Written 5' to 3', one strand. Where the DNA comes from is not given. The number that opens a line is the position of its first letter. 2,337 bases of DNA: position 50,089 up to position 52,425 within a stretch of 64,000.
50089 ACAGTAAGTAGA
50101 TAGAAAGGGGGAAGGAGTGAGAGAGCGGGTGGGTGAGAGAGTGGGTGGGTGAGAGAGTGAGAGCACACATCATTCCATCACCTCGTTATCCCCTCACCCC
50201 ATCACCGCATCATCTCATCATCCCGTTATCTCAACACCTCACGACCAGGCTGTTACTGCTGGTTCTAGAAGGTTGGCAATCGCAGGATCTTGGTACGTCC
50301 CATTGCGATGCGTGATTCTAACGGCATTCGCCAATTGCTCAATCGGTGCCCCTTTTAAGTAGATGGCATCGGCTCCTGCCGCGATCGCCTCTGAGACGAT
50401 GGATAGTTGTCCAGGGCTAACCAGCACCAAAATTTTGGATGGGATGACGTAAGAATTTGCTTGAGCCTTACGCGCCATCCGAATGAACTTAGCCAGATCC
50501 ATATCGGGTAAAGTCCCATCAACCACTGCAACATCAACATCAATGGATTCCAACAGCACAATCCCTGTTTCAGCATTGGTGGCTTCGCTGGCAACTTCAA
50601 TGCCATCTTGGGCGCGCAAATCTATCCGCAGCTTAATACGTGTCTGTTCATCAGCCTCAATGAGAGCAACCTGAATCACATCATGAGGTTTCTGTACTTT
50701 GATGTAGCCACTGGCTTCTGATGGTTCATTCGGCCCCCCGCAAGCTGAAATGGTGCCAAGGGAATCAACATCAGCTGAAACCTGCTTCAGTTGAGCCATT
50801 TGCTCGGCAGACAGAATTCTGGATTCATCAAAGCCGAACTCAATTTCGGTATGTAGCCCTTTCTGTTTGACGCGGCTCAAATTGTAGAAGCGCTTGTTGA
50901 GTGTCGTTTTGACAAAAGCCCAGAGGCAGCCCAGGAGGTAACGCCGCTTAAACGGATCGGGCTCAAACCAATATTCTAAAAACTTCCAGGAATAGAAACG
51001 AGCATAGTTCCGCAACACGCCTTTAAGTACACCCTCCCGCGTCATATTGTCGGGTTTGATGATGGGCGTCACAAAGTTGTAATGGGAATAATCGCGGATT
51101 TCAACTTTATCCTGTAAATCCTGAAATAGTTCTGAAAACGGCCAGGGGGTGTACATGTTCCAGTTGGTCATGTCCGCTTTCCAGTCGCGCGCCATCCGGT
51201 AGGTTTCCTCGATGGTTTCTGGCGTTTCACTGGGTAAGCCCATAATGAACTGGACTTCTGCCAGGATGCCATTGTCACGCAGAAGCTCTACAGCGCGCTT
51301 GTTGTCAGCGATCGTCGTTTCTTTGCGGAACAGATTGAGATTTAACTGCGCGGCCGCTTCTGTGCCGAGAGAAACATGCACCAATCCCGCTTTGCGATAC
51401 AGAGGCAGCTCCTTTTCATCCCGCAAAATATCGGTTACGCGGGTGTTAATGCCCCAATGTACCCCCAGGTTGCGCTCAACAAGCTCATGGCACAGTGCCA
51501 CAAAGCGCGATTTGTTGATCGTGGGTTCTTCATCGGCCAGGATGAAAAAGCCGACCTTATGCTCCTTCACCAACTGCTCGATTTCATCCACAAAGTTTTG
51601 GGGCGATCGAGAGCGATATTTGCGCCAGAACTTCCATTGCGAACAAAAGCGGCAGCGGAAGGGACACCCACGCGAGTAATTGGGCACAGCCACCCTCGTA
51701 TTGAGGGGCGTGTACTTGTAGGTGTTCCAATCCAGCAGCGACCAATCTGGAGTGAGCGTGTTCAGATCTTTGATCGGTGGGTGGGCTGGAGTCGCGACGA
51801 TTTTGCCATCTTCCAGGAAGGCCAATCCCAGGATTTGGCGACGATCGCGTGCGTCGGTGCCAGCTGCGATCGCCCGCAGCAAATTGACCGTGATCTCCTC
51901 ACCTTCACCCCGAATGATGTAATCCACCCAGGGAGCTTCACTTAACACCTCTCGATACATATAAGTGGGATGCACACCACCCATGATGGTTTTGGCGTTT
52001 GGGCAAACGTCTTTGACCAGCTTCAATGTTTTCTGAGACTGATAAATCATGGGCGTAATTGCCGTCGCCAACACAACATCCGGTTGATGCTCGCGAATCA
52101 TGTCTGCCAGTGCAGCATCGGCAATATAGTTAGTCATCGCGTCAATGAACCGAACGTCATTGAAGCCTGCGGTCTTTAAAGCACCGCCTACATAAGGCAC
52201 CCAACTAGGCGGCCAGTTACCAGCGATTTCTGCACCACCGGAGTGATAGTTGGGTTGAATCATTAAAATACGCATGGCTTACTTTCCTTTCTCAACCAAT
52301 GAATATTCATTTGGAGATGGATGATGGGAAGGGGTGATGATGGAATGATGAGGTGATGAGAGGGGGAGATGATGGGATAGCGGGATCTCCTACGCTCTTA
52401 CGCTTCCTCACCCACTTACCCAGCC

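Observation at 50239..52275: BchE-like B12/radical-SAM enzyme carrying a fused C-terminal receiver-like domain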

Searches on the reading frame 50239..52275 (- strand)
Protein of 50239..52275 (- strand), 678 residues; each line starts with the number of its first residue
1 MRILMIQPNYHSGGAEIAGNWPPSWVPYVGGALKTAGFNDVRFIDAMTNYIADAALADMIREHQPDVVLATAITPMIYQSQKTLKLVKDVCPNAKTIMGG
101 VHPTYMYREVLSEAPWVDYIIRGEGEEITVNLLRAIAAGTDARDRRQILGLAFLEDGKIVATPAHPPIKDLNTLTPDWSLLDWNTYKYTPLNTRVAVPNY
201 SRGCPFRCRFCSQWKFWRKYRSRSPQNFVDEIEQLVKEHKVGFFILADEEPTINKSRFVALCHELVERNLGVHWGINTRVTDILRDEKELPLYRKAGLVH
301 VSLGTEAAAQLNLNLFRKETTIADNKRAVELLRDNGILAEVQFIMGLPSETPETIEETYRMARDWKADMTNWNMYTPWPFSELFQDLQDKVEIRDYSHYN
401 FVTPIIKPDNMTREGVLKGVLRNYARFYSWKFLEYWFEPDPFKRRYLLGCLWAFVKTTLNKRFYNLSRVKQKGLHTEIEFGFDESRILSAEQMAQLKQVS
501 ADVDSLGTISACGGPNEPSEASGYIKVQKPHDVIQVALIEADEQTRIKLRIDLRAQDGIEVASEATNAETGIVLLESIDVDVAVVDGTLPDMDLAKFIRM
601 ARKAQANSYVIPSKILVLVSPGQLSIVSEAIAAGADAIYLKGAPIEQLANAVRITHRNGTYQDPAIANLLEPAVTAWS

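Call 4: search_protein_families(library=pfam, proteins=[window:50239-52275:-], max_evalue=1)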
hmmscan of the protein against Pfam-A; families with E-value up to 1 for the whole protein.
window:50239-52275:- (678 aa): 7 families
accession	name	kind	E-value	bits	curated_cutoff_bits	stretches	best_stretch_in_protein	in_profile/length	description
PF04055.27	Radical_SAM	-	1.1e-26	94.5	29.5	1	200-361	3-165/166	Radical SAM superfamily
PF02310.24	B12-binding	-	9.4e-24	84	32.1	1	14-132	5-120/121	B12 binding domain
PF00072.30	Response_reg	-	9.7e-07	29.4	30.2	1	536-653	1-111/111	Response regulator receiver domain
PF13353.11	Fer4_12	-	0.00048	20.9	22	1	200-288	11-101/137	4Fe-4S single cluster domain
PF06925.17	MGDG_synth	-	0.098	13.2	25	1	39-74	65-99/169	Monogalactosyldiacylglycerol (MGDG) synthase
PF19864.5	Radical_SAM_N2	-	0.14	12.1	29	1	104-149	95-139/151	Radical SAM proteins, N-terminal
PF23578.1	DGKI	-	0.15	12.4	27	1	449-492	97-139/150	Diacylglycerol kinase iota-like domain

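Call 5: search_protein_families(library=ncbifam, proteins=[window:50239-52275:-], max_evalue=1)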
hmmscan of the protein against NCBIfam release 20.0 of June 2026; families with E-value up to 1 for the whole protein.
window:50239-52275:- (678 aa): 65 families (the best 25 are shown)
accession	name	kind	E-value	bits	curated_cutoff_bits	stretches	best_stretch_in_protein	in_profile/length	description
TIGR02026.1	BchE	equivalog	1.1e-231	769.9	481.35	1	2-495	1-496/497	magnesium-protoporphyrin IX monomethyl ester anaerobic oxidative cyclase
TIGR03471.1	HpnJ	equivalog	1.5e-38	132.9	577.6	1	15-428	26-433/472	hopanoid biosynthesis associated radical SAM protein HpnJ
TIGR04367.1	HpnR_B12_rSAM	equivalog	9e-37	126.7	650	1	23-401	22-387/490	hopanoid C-3 methylase HpnR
TIGR04385.1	B12_rSAM_cofa1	equivalog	2.2e-33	116.1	450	1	3-361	2-360/438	B12 lower ligand biosynthesis radical SAM protein BzaD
NF050148.1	rSAM_ApyD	equivalog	2.1e-32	112.3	750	1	56-397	66-403/645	RiPP biosynthesis radical SAM protein ApyD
NF038361.1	rSAM_Sden_1168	equivalog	5.6e-31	107.7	575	1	52-386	128-472/560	Sden_1168 family B12-binding radical SAM P-methyltransferase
TIGR04072.2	rSAM_ladder_B12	equivalog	4.1e-28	98.2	360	1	28-358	23-342/443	lipid biosynthesis B12-binding/radical SAM protein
TIGR03975.1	rSAM_ocin_1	subfamily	1.1e-27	96.8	281.85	1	45-359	111-424/606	RiPP maturation radical SAM C-methyltransferase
TIGR04479.1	bcpD_PhpK_rSAM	subfamily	1.3e-26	93.1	600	1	54-371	100-415/504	PhpK family radical SAM P-methyltransferase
TIGR04013.1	B12_SAM_MJ_1487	hypoth_equivalog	1e-25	90.4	251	2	54-239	32-197/382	TIGR04013 family B12-binding domain/radical SAM domain-containing protein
NF033712.0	B12_rSAM_KedN5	subfamily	6.8e-23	80.7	700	1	56-359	54-364/624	KedN5 family methylcobalamin-dependent radical SAM C-methyltransferase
TIGR04014.1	B12_SAM_MJ_0865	equivalog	6.8e-19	68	360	1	60-384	34-355/434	methyl-coenzyme M reductase glutamine C-methyltransferase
TIGR04295.1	B12_rSAM_oligo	hypoth_equivalog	1.8e-18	66.5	400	1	32-332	34-328/422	TIGR04295 family B12-binding domain-containing radical SAM protein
TIGR04190.1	B12_SAM_Ta0216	equivalog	2.8e-18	65.8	500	1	84-251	100-282/554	TIGR04190 family B12-binding domain/radical SAM domain protein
NF033070.1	rSAM_AprD4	equivalog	3e-16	59.4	500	1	103-395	104-398/456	AprD4 family radical SAM diol-dehydratase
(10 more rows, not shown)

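Call 7: find_homologous_proteins(query=window:50239-52275:-, max_evalue=1e-10)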
Query window:50239-52275:- (678 aa): 3941 proteins with E <= 1e-10 among 8000 candidates; the best 120 are listed.
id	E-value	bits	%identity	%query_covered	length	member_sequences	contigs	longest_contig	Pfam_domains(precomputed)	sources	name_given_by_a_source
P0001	0.0e+0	1567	100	100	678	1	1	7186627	PF04055.28,PF00072.31,PF02310.25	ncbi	ncbi:MAG: magnesium-protoporphyrin IX monomethyl ester anaerobic oxidative cyclase [Leptolyngbya sp.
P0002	0.0e+0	1451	91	100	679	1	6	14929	PF04055.28,PF00072.31,PF02310.25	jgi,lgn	-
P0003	0.0e+0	1449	91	100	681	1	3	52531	PF04055.28,PF00072.31,PF02310.25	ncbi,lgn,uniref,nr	ncbi:magnesium-protoporphyrin IX monomethyl ester anaerobic oxidative cyclase [Phormidesmis priestle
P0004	0.0e+0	1435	90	100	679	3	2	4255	PF04055.28,PF00072.31,PF02310.25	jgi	jgi:anaerobic magnesium-protoporphyrin IX monomethyl ester cyclase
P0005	0.0e+0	1434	90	100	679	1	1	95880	PF04055.28,PF00072.31,PF02310.25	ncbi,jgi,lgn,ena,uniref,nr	ncbi:MAG: magnesium-protoporphyrin IX monomethyl ester anaerobic oxidative cyclase [Pegethrix bostry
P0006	0.0e+0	1434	91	99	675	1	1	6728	PF04055.28,PF00072.31,PF02310.25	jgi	jgi:anaerobic magnesium-protoporphyrin IX monomethyl ester cyclase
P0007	0.0e+0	1422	91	99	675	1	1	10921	PF04055.28,PF00072.31,PF02310.25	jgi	jgi:anaerobic magnesium-protoporphyrin IX monomethyl ester cyclase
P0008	0.0e+0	1365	87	100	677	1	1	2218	PF04055.28,PF00072.31,PF02310.25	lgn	-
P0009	0.0e+0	1354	86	99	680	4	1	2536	PF04055.28,PF00072.31,PF02310.25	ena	-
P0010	0.0e+0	1353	86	99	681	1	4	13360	PF04055.28,PF00072.31,PF02310.25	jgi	jgi:anaerobic magnesium-protoporphyrin IX monomethyl ester cyclase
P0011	0.0e+0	1352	86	99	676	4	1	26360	PF04055.28,PF00072.31,PF02310.25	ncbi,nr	ncbi:MAG TPA: magnesium-protoporphyrin IX monomethyl ester anaerobic oxidative cyclase [Synechococca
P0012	0.0e+0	1349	85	100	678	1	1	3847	PF04055.28,PF00072.31,PF02310.25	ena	-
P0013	0.0e+0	1348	86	99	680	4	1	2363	PF04055.28,PF00072.31,PF02310.25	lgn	-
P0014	0.0e+0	1347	85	100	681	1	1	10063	PF04055.28,PF00072.31,PF02310.25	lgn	-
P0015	0.0e+0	1346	85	100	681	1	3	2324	PF04055.28,PF00072.31,PF02310.25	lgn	-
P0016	0.0e+0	1345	86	99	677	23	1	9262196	PF04055.28,PF00072.31,PF02310.25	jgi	jgi:anaerobic magnesium-protoporphyrin IX monomethyl ester cyclase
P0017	0.0e+0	1341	86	100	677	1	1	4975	PF04055.28,PF00072.31,PF02310.25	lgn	-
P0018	0.0e+0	1340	86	100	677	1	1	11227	PF04055.28,PF00072.31,PF02310.25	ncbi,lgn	-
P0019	0.0e+0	1339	85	100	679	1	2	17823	PF04055.28,PF00072.31,PF02310.25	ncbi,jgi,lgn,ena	-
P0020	0.0e+0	1338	85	99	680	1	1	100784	PF04055.28,PF00072.31,PF02310.25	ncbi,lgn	-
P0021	0.0e+0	1337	85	100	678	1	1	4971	PF04055.28,PF00072.31,PF02310.25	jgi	-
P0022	0.0e+0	1335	84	99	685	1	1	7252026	PF04055.28,PF00072.31,PF02310.25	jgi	jgi:anaerobic magnesium-protoporphyrin IX monomethyl ester cyclase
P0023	0.0e+0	1334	85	100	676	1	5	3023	PF04055.28,PF00072.31,PF02310.25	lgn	-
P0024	0.0e+0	1334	85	100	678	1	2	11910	PF04055.28,PF00072.31,PF02310.25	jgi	-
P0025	0.0e+0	1333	85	99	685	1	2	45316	PF04055.28,PF00072.31,PF02310.25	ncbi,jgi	jgi:anaerobic magnesium-protoporphyrin IX monomethyl ester cyclase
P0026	0.0e+0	1330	84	100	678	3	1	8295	PF04055.28,PF00072.31,PF02310.25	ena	-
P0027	0.0e+0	1329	84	100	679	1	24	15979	PF04055.28,PF00072.31,PF02310.25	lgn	-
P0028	0.0e+0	1329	84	100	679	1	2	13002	PF04055.28,PF00072.31,PF02310.25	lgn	-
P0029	0.0e+0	1327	84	100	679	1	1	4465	PF04055.28,PF00072.31,PF02310.25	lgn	-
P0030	0.0e+0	1327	84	100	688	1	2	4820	PF04055.28,PF00072.31,PF02310.25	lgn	-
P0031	0.0e+0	1326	84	99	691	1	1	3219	PF04055.28,PF00072.31,PF02310.25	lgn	-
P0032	0.0e+0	1325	84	99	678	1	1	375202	PF04055.28,PF00072.31,PF02310.25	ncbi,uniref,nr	ncbi:magnesium-protoporphyrin IX monomethyl ester anaerobic oxidative cyclase [Oscillatoria sp. FACH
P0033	0.0e+0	1324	85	99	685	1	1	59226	PF04055.28,PF00072.31,PF02310.25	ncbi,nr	ncbi:MAG: magnesium-protoporphyrin IX monomethyl ester anaerobic oxidative cyclase [Oculatellaceae c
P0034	0.0e+0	1324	84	100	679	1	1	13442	PF04055.28,PF00072.31,PF02310.25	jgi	jgi:anaerobic magnesium-protoporphyrin IX monomethyl ester cyclase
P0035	0.0e+0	1323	86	97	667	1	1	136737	PF04055.28,PF00072.31,PF02310.25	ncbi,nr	ncbi:MAG: magnesium-protoporphyrin IX monomethyl ester anaerobic oxidative cyclase [Stigonema ocella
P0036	0.0e+0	1323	83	100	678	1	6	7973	PF04055.28,PF00072.31,PF02310.25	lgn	-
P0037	0.0e+0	1322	84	100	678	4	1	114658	PF04055.28,PF00072.31,PF02310.25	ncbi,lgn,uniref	ncbi:magnesium-protoporphyrin IX monomethyl ester anaerobic oxidative cyclase [Aerosakkonema sp. BLC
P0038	0.0e+0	1322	83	100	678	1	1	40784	PF04055.28,PF00072.31,PF02310.25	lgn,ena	-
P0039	0.0e+0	1321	84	100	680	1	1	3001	PF04055.28,PF00072.31,PF02310.25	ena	-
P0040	0.0e+0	1320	84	99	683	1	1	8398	PF04055.28,PF00072.31,PF02310.25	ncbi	ncbi:MAG: magnesium-protoporphyrin IX monomethyl ester anaerobic oxidative cyclase [Phormidium sp.]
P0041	0.0e+0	1320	83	100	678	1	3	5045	PF04055.28,PF00072.31,PF02310.25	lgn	-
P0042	0.0e+0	1320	83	100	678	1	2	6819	PF04055.28,PF00072.31,PF02310.25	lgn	-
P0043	0.0e+0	1319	83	100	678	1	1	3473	PF04055.28,PF00072.31,PF02310.25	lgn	-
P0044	0.0e+0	1319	84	99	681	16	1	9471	PF04055.28,PF00072.31,PF02310.25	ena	-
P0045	0.0e+0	1319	83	100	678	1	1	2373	PF04055.28,PF00072.31,PF02310.25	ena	-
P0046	0.0e+0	1319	83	99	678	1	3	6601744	PF04055.28,PF00072.31,PF02310.25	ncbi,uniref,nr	ncbi:Anaerobic magnesium-protoporphyrin IX monomethyl ester cyclase [Planktothrix tepida]|uniref:Res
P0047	0.0e+0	1318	83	100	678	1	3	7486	PF04055.28,PF00072.31,PF02310.25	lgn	-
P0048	0.0e+0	1318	84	100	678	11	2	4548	PF04055.28,PF00072.31,PF02310.25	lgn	-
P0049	0.0e+0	1318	83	100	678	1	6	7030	PF04055.28,PF00072.31,PF02310.25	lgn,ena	-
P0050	0.0e+0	1318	83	100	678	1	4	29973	PF04055.28,PF00072.31,PF02310.25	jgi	-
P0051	0.0e+0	1318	83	100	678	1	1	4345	PF04055.28,PF00072.31,PF02310.25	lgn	-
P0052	0.0e+0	1318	83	100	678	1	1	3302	PF04055.28,PF00072.31,PF02310.25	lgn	-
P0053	0.0e+0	1318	83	100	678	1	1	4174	PF04055.28,PF00072.31,PF02310.25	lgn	-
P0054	0.0e+0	1318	83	100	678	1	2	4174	PF04055.28,PF00072.31,PF02310.25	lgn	-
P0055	0.0e+0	1317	83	100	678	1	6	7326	PF04055.28,PF00072.31,PF02310.25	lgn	-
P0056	0.0e+0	1316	82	100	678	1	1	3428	PF04055.28,PF00072.31,PF02310.25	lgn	-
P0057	0.0e+0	1316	82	100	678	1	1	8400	PF04055.28,PF00072.31,PF02310.25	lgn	-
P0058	0.0e+0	1316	84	98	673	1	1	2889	PF04055.28,PF00072.31,PF02310.25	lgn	-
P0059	0.0e+0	1316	84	100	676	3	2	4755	PF04055.28,PF00072.31,PF02310.25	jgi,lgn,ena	-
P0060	0.0e+0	1315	84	98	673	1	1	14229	PF04055.28,PF00072.31,PF02310.25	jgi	jgi:anaerobic magnesium-protoporphyrin IX monomethyl ester cyclase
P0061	0.0e+0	1315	82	100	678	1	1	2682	PF04055.28,PF00072.31,PF02310.25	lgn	-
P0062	0.0e+0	1315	84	99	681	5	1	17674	PF04055.28,PF00072.31,PF02310.25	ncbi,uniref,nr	ncbi:magnesium-protoporphyrin IX monomethyl ester anaerobic oxidative cyclase [Phormidium sp. LEGE 0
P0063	0.0e+0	1314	84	99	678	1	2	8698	PF04055.28,PF00072.31,PF02310.25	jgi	jgi:anaerobic magnesium-protoporphyrin IX monomethyl ester cyclase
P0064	0.0e+0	1314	83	99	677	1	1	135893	PF04055.28,PF00072.31,PF02310.25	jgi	-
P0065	0.0e+0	1314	82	100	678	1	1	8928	PF04055.28,PF00072.31,PF02310.25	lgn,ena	-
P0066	0.0e+0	1313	82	100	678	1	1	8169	PF04055.28,PF00072.31,PF02310.25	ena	-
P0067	0.0e+0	1312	83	99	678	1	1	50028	PF04055.28,PF00072.31,PF02310.25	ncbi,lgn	-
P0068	0.0e+0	1312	82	100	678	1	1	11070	PF04055.28,PF00072.31,PF02310.25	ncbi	-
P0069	0.0e+0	1312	82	100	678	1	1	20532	PF04055.28,PF00072.31,PF02310.25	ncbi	-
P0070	0.0e+0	1312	84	99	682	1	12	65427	PF04055.28,PF00072.31,PF02310.25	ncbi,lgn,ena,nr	ncbi:MAG TPA: magnesium-protoporphyrin IX monomethyl ester anaerobic oxidative cyclase [Cyanobacteri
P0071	0.0e+0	1311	84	100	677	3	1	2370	PF04055.28,PF00072.31,PF02310.25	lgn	-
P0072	0.0e+0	1311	84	99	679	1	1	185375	PF04055.28,PF00072.31,PF02310.25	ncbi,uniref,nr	ncbi:magnesium-protoporphyrin IX monomethyl ester anaerobic oxidative cyclase [Leptolyngbya sp. 'hen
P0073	0.0e+0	1311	84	99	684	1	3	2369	PF04055.28,PF00072.31,PF02310.25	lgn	-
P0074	0.0e+0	1311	83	99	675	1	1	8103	PF04055.28,PF00072.31,PF02310.25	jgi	jgi:anaerobic magnesium-protoporphyrin IX monomethyl ester cyclase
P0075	0.0e+0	1311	83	100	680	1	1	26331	PF04055.28,PF00072.31,PF02310.25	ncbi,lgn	ncbi:MAG: hypothetical protein Kow00121_41880 [Elainellaceae cyanobacterium]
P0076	0.0e+0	1308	83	99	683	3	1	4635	PF04055.28,PF00072.31,PF02310.25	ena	-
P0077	0.0e+0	1308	84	99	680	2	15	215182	PF04055.28,PF00072.31,PF02310.25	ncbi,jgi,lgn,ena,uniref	ncbi:magnesium-protoporphyrin IX monomethyl ester anaerobic oxidative cyclase [Floridanema aerugineu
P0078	0.0e+0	1308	84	98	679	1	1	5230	PF04055.28,PF00072.31,PF02310.25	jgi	-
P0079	0.0e+0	1307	82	100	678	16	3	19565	PF04055.28,PF00072.31,PF02310.25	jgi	-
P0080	0.0e+0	1307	85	99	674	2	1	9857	PF04055.28,PF00072.31,PF02310.25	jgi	jgi:anaerobic magnesium-protoporphyrin IX monomethyl ester cyclase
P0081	0.0e+0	1306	84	98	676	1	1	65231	PF04055.28,PF00072.31,PF02310.25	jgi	-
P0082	0.0e+0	1304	82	100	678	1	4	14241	PF04055.28,PF00072.31,PF02310.25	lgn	-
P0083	0.0e+0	1304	83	98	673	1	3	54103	PF04055.28,PF00072.31,PF02310.25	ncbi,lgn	ncbi:MAG TPA: magnesium-protoporphyrin IX monomethyl ester anaerobic oxidative cyclase [Leptolyngbya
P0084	0.0e+0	1302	83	100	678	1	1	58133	PF04055.28,PF00072.31,PF02310.25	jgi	-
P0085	0.0e+0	1302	83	100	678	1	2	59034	PF04055.28,PF00072.31,PF02310.25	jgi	-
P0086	0.0e+0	1301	81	100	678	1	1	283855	PF04055.28,PF00072.31,PF02310.25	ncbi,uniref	ncbi:magnesium-protoporphyrin IX monomethyl ester anaerobic oxidative cyclase [Aerosakkonemataceae c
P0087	0.0e+0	1300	82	100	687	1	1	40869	PF04055.28,PF00072.31,PF02310.25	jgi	-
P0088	0.0e+0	1300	82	99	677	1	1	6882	PF04055.28,PF00072.31,PF02310.25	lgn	-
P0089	0.0e+0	1298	83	100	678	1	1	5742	PF04055.28,PF00072.31,PF02310.25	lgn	-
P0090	0.0e+0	1297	81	100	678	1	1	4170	PF04055.28,PF00072.31,PF02310.25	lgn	-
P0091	0.0e+0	1297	83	98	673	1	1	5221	PF04055.28,PF00072.31,PF02310.25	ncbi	-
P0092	0.0e+0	1296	83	100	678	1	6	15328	PF04055.28,PF00072.31,PF02310.25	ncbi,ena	-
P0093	0.0e+0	1294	83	99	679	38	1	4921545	PF04055.28,PF00072.31,PF02310.25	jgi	jgi:anaerobic magnesium-protoporphyrin IX monomethyl ester cyclase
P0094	0.0e+0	1293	82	99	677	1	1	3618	PF04055.28,PF00072.31,PF02310.25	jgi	jgi:anaerobic magnesium-protoporphyrin IX monomethyl ester cyclase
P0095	0.0e+0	1293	83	99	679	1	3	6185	PF04055.28,PF00072.31,PF02310.25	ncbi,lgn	ncbi:MAG: magnesium-protoporphyrin IX monomethyl ester anaerobic oxidative cyclase [Pseudanabaena sp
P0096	0.0e+0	1293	83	98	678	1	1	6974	PF04055.28,PF00072.31,PF02310.25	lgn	-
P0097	0.0e+0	1291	81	100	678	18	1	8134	PF04055.28,PF00072.31,PF02310.25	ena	-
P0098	0.0e+0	1291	82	99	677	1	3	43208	PF04055.28,PF00072.31,PF02310.25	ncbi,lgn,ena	-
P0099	0.0e+0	1290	82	99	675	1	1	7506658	PF04055.28,PF00072.31,PF02310.25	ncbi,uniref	ncbi:magnesium-protoporphyrin IX monomethyl ester anaerobic oxidative cyclase [Egbenema bharatensis]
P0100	0.0e+0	1289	82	99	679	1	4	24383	PF04055.28,PF00072.31,PF02310.25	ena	-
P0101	0.0e+0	1289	83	98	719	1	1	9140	PF04055.28,PF00072.31,PF02310.25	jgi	jgi:anaerobic magnesium-protoporphyrin IX monomethyl ester cyclase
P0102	0.0e+0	1289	82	99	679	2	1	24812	PF04055.28,PF00072.31,PF02310.25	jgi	-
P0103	0.0e+0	1288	82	99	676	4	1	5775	PF04055.28,PF00072.31,PF02310.25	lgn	-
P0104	0.0e+0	1285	81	100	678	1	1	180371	PF04055.28,PF00072.31,PF02310.25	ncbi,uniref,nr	ncbi:magnesium-protoporphyrin IX monomethyl ester anaerobic oxidative cyclase [Planktothrix paucives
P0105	0.0e+0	1285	82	99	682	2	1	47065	PF04055.28,PF00072.31,PF02310.25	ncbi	-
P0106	0.0e+0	1285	81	100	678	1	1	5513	PF04055.28,PF00072.31,PF02310.25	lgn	-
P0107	0.0e+0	1284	81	100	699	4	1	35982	PF04055.28,PF00072.31,PF02310.25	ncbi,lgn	ncbi:MAG: magnesium-protoporphyrin IX monomethyl ester anaerobic oxidative cyclase [Thainema sp.]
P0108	0.0e+0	1282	82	98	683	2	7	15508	PF04055.28,PF00072.31,PF02310.25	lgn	-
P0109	0.0e+0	1281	81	99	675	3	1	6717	PF04055.28,PF00072.31,PF02310.25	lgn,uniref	uniref:Response regulator receiver protein n=1 Tax=Cyanothece sp. (strain PCC 7425 / ATCC 29141) Tax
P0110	0.0e+0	1278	81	100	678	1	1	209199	PF04055.28,PF00072.31,PF02310.25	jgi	jgi:anaerobic magnesium-protoporphyrin IX monomethyl ester cyclase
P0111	0.0e+0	1278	81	100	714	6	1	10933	PF04055.28,PF00072.31,PF02310.25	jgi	jgi:anaerobic magnesium-protoporphyrin IX monomethyl ester cyclase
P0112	0.0e+0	1278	81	99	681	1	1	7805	PF04055.28,PF00072.31,PF02310.25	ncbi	ncbi:MAG TPA: magnesium-protoporphyrin IX monomethyl ester anaerobic oxidative cyclase [Stenomitos s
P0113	0.0e+0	1270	81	99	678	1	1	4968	PF04055.28,PF00072.31,PF02310.25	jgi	-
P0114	0.0e+0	1268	81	100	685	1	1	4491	PF04055.28,PF00072.31,PF02310.25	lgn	-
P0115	0.0e+0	1265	84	96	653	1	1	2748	PF04055.28,PF00072.31,PF02310.25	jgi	jgi:anaerobic magnesium-protoporphyrin IX monomethyl ester cyclase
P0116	0.0e+0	1261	81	99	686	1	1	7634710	PF04055.28,PF00072.31,PF02310.25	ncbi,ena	-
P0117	0.0e+0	1258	81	99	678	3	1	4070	PF04055.28,PF00072.31,PF02310.25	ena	-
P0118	0.0e+0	1239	79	98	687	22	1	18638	PF04055.28,PF00072.31,PF02310.25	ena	-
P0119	0.0e+0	1226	84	93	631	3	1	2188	PF04055.28,PF00072.31,PF02310.25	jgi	jgi:anaerobic magnesium-protoporphyrin IX monomethyl ester cyclase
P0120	0.0e+0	1226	78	100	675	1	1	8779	PF04055.28,PF00072.31,PF02310.25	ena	-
